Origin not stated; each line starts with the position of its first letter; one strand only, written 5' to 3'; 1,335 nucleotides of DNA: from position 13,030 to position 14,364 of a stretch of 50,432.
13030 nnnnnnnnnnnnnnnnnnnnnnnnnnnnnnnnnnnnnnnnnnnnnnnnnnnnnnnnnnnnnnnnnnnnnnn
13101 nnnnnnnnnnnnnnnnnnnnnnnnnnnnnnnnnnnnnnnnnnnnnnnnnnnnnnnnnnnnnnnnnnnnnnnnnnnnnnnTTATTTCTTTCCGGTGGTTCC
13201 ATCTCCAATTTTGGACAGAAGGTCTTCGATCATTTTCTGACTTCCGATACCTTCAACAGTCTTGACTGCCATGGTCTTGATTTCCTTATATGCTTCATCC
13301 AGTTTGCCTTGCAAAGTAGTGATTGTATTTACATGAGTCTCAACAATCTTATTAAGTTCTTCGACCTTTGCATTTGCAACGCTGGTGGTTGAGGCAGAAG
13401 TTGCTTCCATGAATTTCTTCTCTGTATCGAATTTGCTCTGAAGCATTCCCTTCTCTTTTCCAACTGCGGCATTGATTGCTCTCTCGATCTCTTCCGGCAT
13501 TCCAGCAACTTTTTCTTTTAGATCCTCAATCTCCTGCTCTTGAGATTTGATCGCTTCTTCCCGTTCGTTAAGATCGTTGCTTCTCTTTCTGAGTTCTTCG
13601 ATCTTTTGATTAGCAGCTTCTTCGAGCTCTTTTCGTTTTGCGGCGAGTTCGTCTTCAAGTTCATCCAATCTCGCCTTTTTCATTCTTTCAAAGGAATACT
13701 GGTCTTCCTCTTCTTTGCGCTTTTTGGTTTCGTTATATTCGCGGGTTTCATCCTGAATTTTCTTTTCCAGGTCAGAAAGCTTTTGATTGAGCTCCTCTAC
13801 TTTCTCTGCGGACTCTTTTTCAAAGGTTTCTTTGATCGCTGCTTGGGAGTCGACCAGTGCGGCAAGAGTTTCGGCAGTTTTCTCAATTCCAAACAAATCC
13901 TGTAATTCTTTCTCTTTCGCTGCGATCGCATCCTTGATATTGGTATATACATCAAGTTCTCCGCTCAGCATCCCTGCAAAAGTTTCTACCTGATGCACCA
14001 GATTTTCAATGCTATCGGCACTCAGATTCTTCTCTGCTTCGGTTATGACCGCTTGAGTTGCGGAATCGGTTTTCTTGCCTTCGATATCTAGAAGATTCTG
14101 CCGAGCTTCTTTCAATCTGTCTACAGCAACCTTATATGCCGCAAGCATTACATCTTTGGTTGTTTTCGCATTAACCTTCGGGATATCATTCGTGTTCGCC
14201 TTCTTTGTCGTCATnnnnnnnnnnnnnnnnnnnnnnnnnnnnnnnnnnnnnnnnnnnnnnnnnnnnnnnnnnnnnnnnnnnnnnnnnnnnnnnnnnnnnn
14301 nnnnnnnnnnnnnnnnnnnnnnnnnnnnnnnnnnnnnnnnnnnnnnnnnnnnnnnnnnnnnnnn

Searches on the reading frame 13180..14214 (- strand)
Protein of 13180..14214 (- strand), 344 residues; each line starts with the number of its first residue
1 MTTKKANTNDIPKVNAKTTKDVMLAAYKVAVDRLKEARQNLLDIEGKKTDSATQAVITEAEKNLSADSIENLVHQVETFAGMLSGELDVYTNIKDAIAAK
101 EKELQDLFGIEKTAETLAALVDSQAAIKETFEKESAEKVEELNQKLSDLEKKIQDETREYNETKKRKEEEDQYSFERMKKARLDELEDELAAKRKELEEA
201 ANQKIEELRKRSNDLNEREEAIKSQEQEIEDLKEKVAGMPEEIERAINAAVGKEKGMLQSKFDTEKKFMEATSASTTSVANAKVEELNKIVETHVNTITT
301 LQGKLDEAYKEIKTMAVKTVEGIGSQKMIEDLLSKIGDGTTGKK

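Call 9: search_protein_families(library=pfam, proteins=[window:13180-14214:-], max_evalue=0.01)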
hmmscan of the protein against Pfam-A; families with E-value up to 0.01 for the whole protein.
window:13180-14214:- (344 aa): 2 families
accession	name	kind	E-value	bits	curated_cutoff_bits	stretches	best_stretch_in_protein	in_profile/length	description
PF01442.23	Apolipoprotein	-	3.9e-05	23.9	90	2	112-251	11-156/190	Apolipoprotein A1/A4/E domain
PF04102.17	SlyX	-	0.008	17.2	30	0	282-319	17-54/67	SlyX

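Call 10: search_protein_families(library=phrogs, proteins=[window:13180-14214:-], max_evalue=0.01)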
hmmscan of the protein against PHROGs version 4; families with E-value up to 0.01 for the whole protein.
window:13180-14214:- (344 aa): 3 families
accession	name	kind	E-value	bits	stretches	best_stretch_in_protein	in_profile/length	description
phrog_29668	-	unknown function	7.9e-26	92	1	13-328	3-347/357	-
phrog_36335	-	unknown function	7.4e-05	23.5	1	67-126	89-148/165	-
phrog_30720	-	unknown function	0.0044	17.6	1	152-328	31-196/204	-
